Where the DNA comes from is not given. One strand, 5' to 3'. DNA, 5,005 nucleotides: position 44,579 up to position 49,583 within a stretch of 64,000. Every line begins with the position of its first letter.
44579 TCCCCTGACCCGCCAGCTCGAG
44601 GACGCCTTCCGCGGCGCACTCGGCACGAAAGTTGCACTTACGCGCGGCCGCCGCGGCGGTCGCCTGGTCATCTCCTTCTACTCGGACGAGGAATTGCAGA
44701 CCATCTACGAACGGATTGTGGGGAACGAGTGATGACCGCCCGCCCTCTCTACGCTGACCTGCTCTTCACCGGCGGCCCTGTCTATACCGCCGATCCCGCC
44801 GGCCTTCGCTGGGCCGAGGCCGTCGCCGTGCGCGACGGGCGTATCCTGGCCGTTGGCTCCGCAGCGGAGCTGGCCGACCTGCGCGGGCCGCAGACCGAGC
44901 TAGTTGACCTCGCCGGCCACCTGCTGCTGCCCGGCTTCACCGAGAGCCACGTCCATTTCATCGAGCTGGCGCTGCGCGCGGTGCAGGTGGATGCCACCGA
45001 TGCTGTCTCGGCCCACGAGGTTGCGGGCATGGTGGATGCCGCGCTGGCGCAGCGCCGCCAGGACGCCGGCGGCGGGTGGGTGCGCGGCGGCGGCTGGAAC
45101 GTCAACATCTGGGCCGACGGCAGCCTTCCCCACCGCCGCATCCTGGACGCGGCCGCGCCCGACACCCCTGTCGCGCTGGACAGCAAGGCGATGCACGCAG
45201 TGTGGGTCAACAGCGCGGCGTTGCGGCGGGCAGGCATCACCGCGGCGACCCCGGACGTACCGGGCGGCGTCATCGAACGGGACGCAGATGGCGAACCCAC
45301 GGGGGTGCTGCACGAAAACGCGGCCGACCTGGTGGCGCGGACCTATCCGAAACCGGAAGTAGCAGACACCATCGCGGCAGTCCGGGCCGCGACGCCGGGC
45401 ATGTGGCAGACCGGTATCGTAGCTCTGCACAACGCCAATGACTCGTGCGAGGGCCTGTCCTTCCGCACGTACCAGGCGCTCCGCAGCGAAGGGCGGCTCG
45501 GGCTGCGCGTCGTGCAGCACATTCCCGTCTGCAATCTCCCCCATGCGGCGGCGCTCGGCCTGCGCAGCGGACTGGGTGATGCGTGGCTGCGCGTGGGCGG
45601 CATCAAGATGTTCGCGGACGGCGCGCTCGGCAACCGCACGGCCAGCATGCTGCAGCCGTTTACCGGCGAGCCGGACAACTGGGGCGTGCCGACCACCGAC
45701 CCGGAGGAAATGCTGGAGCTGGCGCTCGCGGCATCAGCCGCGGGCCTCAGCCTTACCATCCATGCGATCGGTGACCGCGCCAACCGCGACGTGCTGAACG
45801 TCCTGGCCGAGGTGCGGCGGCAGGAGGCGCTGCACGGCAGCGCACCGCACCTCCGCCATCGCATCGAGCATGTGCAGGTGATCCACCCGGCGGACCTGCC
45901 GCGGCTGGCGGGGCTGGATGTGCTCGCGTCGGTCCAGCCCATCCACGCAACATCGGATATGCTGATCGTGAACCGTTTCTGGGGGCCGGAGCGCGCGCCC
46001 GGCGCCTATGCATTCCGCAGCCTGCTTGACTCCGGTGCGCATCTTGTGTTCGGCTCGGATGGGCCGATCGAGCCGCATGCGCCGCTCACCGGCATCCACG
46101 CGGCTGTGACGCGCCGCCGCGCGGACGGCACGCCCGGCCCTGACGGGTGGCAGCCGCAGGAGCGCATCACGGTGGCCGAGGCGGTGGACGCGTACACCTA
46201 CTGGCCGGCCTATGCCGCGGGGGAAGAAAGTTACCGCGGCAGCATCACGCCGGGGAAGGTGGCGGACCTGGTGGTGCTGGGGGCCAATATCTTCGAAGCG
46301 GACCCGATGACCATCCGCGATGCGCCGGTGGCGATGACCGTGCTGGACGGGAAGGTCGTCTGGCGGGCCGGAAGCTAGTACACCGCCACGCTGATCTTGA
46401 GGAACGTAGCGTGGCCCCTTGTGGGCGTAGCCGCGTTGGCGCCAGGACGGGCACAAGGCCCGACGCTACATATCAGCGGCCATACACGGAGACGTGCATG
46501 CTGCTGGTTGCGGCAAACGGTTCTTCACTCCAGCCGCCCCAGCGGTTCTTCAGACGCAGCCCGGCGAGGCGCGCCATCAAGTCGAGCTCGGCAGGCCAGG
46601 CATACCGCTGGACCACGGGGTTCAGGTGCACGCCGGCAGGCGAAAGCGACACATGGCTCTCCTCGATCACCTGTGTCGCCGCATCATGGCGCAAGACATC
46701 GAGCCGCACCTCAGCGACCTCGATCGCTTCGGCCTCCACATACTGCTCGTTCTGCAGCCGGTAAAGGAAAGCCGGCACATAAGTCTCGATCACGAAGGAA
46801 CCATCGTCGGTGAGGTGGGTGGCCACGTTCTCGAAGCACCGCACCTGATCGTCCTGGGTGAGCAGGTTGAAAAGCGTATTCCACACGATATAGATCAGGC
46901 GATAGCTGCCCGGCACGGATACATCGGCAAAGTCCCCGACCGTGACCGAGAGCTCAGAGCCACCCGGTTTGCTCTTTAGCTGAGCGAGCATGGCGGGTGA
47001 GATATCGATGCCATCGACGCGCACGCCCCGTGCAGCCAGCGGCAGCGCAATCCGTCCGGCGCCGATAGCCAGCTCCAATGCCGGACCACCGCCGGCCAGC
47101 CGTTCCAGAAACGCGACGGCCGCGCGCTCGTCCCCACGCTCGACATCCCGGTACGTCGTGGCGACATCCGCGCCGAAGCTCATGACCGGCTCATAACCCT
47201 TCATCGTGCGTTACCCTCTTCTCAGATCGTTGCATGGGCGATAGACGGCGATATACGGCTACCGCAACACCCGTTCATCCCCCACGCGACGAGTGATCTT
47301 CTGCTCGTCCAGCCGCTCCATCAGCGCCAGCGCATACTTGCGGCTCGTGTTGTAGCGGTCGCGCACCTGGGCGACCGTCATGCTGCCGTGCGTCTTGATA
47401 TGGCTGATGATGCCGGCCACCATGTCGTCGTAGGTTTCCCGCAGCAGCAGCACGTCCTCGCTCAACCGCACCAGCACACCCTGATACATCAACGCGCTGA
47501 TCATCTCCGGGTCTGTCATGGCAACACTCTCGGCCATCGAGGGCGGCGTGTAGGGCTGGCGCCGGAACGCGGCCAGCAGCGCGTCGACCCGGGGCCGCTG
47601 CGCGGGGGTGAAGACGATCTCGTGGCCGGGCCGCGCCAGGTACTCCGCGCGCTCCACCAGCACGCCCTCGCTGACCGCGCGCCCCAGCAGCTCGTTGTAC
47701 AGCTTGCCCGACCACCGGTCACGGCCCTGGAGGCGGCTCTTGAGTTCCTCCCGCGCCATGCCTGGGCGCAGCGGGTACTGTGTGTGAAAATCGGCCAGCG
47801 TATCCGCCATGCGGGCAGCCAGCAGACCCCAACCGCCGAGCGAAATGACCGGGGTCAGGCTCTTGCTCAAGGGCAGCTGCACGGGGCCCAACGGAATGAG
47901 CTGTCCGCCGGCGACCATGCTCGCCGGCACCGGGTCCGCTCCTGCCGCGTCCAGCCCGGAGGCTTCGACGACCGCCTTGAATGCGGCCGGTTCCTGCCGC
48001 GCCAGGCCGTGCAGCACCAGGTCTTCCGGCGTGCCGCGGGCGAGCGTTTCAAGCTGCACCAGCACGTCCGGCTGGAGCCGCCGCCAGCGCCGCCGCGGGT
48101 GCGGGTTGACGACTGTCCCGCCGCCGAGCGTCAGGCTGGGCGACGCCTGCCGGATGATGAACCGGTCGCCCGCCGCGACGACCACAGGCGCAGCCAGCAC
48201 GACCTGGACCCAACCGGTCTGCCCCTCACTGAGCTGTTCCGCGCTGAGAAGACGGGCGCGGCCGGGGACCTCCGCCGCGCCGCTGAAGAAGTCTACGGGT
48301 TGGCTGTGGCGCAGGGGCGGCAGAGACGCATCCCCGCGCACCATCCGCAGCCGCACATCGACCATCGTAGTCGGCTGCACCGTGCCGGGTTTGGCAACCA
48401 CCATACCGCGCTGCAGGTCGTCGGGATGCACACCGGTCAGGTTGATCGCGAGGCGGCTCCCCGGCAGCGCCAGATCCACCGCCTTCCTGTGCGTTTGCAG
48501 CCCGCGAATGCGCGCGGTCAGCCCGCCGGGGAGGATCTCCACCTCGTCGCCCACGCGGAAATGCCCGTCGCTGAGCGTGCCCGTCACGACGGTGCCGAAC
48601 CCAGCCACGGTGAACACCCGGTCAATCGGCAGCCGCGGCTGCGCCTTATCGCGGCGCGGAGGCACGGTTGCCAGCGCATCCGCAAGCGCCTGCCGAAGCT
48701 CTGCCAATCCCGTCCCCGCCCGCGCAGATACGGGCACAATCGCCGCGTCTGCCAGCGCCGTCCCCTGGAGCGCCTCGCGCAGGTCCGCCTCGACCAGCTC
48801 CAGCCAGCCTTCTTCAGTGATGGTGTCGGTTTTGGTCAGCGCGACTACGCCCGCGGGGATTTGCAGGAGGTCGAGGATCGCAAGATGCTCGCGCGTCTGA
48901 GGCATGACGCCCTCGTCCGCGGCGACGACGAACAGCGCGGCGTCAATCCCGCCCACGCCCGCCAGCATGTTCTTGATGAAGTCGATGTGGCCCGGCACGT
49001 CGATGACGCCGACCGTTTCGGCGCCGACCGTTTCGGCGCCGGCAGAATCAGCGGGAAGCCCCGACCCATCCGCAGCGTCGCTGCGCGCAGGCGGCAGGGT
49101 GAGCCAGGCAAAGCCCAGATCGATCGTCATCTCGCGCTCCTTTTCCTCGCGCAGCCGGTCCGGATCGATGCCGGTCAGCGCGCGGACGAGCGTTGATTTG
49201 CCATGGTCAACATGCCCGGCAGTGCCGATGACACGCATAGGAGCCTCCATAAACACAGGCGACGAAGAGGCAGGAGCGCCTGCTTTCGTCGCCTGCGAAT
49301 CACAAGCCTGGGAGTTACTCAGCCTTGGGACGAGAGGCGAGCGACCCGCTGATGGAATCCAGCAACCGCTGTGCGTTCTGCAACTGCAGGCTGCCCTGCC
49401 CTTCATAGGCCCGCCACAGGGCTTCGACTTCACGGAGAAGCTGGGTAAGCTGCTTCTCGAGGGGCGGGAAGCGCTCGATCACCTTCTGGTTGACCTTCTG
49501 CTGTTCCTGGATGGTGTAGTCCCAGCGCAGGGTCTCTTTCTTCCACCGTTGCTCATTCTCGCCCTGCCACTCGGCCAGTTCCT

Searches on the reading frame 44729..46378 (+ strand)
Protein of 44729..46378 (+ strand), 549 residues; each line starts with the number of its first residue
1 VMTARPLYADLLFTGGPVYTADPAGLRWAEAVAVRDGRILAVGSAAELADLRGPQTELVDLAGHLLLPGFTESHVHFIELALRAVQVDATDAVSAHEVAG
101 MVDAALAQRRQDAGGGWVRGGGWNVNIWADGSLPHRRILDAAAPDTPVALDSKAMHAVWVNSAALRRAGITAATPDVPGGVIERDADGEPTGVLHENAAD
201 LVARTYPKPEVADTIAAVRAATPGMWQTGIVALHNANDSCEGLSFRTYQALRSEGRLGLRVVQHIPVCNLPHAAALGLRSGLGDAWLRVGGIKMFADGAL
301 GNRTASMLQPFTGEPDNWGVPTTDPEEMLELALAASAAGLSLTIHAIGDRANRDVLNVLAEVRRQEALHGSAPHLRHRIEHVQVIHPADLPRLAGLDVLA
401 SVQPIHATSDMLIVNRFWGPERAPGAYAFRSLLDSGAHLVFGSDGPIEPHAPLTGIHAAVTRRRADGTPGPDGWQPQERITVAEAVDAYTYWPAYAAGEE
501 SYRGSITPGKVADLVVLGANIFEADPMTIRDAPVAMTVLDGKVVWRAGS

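Call 7: search_protein_families(library=pfam, proteins=[window:44729-46378:+])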
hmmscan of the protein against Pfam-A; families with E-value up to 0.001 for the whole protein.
window:44729-46378:+ (549 aa): 3 families
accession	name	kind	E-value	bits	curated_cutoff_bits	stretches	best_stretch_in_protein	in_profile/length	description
PF07969.17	Amidohydro_3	-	1e-101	342.2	29.7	1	57-544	1-471/472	Amidohydrolase family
PF01979.26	Amidohydro_1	-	3.3e-17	63.2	25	1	316-544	125-345/345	Amidohydrolase family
PF22039.1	HUTI_composite_bact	-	1.1e-05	25.4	25.5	1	31-49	2-20/26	Imidazolonepropionase-like composite domain, bacteria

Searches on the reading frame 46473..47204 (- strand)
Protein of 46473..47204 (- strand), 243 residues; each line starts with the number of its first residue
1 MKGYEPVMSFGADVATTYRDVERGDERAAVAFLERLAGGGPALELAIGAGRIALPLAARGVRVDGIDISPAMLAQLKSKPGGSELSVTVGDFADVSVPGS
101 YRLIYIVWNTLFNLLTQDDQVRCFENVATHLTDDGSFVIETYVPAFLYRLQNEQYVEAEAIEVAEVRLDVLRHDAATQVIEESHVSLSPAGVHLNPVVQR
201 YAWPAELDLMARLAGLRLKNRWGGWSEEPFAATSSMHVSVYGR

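Call 7: search_protein_families(library=pfam, proteins=[window:46473-47204:-])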
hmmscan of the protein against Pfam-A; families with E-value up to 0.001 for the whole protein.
window:46473-47204:- (243 aa): 4 families
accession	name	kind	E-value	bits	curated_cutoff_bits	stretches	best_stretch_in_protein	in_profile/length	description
PF13649.12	Methyltransf_25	-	3.3e-13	50.6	27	1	43-135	2-97/97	Methyltransferase domain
PF08241.18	Methyltransf_11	-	1.9e-08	35.3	21.2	1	43-139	1-95/95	Methyltransferase domain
PF08242.18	Methyltransf_12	-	1e-06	29.8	30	1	43-136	1-97/98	Methyltransferase domain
PF13847.12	Methyltransf_31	-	8.2e-05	22.8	27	1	40-153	5-125/145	Methyltransferase domain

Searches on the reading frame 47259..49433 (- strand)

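Call 7: search_protein_families(library=pfam, proteins=[window:47259-49433:-])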
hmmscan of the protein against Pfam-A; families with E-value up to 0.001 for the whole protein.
window:47259-49433:- (724 aa): 5 families
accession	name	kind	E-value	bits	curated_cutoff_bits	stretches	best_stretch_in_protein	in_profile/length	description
PF00009.33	GTP_EFTU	-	2.1e-31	109.4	26.5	1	65-254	2-186/188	Elongation factor Tu GTP binding domain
PF09107.17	SelB-wing_3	-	7.7e-20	70.6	23.2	1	678-723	2-47/47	Elongation factor SelB, winged helix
PF25461.1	Beta-barrel_SelB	-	2.2e-15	57.2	27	1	372-447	12-79/80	Selenocysteine-specific elongation factor, beta-barrel domain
PF09106.17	SelB-wing_2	-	3.3e-14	53.1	22.3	1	544-599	2-55/57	Elongation factor SelB, winged helix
PF03144.31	GTP_EFTU_D2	-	1.6e-11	44.9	30.3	1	280-346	1-72/73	Elongation factor Tu domain 2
